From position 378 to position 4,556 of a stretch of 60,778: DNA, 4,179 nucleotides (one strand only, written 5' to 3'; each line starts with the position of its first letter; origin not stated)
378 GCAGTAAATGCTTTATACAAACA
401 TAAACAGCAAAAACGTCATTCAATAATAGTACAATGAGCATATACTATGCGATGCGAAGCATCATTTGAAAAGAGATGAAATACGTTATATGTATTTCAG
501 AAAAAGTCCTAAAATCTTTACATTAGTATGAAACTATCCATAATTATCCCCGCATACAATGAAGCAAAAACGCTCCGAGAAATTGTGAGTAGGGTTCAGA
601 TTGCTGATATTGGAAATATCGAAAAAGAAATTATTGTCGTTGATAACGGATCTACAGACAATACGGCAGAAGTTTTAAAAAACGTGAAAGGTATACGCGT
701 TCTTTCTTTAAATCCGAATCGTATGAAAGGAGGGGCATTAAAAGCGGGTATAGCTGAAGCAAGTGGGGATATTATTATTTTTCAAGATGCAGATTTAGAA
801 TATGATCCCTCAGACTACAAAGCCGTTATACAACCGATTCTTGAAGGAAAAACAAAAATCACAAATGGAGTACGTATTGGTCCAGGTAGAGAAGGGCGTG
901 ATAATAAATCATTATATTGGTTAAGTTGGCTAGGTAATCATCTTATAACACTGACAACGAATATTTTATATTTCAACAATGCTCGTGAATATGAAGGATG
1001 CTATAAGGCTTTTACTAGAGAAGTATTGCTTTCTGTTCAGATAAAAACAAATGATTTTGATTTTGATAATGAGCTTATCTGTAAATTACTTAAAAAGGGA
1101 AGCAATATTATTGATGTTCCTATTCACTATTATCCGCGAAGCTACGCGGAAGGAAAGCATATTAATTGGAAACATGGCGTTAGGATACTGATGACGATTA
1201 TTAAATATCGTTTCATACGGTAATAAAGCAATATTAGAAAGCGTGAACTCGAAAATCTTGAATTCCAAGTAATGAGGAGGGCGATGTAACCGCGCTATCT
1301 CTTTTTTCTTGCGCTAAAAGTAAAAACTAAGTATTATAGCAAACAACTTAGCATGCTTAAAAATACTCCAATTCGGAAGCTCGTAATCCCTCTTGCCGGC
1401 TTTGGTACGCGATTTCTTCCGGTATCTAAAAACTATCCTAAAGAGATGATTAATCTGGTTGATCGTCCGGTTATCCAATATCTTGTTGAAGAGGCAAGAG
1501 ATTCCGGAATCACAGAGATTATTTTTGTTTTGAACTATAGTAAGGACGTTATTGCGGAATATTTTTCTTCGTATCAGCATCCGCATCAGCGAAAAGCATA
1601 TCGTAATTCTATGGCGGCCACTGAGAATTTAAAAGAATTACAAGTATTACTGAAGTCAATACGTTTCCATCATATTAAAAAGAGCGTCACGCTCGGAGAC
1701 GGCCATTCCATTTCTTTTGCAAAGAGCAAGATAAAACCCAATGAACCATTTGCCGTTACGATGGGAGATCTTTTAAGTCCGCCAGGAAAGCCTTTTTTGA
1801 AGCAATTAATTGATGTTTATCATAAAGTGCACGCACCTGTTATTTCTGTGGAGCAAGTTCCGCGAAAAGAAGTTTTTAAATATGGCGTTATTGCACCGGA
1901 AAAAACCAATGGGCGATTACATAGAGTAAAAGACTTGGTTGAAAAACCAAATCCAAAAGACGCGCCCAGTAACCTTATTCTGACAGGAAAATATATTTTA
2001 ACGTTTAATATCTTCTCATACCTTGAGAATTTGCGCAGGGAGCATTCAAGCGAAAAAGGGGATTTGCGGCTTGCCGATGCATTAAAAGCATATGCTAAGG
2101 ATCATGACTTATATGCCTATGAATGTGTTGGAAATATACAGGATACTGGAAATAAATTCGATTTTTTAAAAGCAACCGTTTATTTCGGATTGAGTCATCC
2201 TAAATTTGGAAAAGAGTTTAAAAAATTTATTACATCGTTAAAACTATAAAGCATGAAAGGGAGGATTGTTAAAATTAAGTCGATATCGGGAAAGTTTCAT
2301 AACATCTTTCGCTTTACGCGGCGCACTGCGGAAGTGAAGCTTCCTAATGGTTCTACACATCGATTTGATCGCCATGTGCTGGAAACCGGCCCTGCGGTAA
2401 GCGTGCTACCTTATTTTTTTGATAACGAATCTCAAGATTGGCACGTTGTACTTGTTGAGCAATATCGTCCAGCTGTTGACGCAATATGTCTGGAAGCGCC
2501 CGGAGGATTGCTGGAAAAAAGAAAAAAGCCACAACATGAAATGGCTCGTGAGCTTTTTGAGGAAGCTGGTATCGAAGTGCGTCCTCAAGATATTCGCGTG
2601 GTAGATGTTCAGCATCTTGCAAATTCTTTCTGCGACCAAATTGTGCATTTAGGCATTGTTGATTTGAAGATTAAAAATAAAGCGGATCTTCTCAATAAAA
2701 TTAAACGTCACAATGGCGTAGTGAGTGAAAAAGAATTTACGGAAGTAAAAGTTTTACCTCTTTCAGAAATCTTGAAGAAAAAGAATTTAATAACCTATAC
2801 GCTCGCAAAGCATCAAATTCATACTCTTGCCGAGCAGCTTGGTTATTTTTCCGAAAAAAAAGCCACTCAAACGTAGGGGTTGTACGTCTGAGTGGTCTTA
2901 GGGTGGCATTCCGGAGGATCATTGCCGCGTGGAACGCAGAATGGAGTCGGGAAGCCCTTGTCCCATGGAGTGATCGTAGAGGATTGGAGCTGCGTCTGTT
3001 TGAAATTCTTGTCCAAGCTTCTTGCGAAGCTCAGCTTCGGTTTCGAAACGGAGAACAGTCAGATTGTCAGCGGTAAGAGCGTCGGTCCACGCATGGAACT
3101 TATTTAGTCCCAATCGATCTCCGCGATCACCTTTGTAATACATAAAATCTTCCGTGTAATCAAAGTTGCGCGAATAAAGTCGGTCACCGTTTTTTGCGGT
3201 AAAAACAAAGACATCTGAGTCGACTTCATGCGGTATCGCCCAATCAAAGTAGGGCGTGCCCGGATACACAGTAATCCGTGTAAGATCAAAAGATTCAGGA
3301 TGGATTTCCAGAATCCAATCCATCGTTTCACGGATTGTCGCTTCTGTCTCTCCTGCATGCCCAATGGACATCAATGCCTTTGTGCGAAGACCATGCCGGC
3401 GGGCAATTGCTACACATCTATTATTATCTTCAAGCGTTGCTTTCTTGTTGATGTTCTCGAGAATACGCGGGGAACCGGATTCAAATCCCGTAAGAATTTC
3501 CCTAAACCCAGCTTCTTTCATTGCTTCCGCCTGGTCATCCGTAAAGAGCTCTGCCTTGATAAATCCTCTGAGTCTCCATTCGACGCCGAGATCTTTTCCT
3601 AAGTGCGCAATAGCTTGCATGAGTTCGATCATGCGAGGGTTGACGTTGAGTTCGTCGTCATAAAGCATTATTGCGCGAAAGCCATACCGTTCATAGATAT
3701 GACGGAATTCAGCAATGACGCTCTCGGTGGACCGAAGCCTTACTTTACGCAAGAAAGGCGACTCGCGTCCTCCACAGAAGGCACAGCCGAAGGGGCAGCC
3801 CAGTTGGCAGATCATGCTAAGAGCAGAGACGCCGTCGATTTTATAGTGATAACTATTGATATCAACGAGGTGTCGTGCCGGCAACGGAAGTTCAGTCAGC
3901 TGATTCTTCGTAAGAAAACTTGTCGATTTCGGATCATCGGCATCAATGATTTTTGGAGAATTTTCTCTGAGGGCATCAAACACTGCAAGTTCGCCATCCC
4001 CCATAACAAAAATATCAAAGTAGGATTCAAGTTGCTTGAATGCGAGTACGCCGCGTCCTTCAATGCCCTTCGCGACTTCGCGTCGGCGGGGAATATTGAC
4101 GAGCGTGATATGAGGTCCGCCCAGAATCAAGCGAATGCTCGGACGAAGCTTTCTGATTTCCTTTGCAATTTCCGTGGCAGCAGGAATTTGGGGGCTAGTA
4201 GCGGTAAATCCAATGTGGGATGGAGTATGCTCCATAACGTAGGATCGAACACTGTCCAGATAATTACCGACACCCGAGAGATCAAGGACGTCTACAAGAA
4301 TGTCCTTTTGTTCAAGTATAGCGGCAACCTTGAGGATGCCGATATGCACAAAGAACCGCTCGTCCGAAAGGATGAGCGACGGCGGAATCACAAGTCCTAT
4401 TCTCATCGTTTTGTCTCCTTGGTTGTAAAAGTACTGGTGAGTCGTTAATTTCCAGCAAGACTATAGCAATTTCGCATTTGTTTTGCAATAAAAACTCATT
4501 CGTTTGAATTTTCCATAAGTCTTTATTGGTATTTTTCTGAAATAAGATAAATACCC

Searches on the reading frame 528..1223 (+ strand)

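Call 8: search_protein_families(library=pfam, proteins=[window:528-1223:+], max_evalue=0.001)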
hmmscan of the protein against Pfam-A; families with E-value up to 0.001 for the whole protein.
window:528-1223:+ (231 aa): 4 families
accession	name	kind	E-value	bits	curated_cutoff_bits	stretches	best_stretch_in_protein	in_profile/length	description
PF00535.33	Glycos_transf_2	-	2e-33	116.1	23.3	1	4-167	1-164/168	Glycosyl transferase family 2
PF10111.15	Glyco_tranf_2_2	-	1.3e-07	31.8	27.3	1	4-96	1-98/276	Glycosyltransferase like family 2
PF13641.12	Glyco_tranf_2_3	-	9.9e-07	29.4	27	1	3-95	3-102/230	Glycosyltransferase like family 2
PF13704.12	Glyco_tranf_2_4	-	0.0001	23.1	27.5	1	32-89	19-81/98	Glycosyl transferase family 2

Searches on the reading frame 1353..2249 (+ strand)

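Call 8: search_protein_families(library=pfam, proteins=[window:1353-2249:+], max_evalue=0.001)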
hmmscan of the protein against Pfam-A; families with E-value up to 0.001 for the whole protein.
window:1353-2249:+ (298 aa): 1 family
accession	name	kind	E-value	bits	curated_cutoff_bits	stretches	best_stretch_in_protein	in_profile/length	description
PF00483.29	NTP_transferase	-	9.1e-24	84.8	21.2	1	14-275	6-239/245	Nucleotidyl transferase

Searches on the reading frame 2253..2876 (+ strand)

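Call 8: search_protein_families(library=pfam, proteins=[window:2253-2876:+], max_evalue=0.001)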
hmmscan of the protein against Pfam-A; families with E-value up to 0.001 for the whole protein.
window:2253-2876:+ (207 aa): 1 family
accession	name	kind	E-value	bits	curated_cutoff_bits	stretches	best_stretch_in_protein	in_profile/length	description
PF00293.34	NUDIX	-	2e-08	34.8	21.1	1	47-176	4-122/134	NUDIX domain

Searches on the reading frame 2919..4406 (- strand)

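Call 8: search_protein_families(library=pfam, proteins=[window:2919-4406:-], max_evalue=0.001)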
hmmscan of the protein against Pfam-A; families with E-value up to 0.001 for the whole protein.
window:2919-4406:- (495 aa): 2 families
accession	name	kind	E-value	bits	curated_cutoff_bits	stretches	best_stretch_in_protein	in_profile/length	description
PF04055.27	Radical_SAM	-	6.3e-26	92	29.5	1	199-365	2-166/166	Radical SAM superfamily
PF02310.24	B12-binding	-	2.4e-11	44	32.1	1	21-122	14-116/121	B12 binding domain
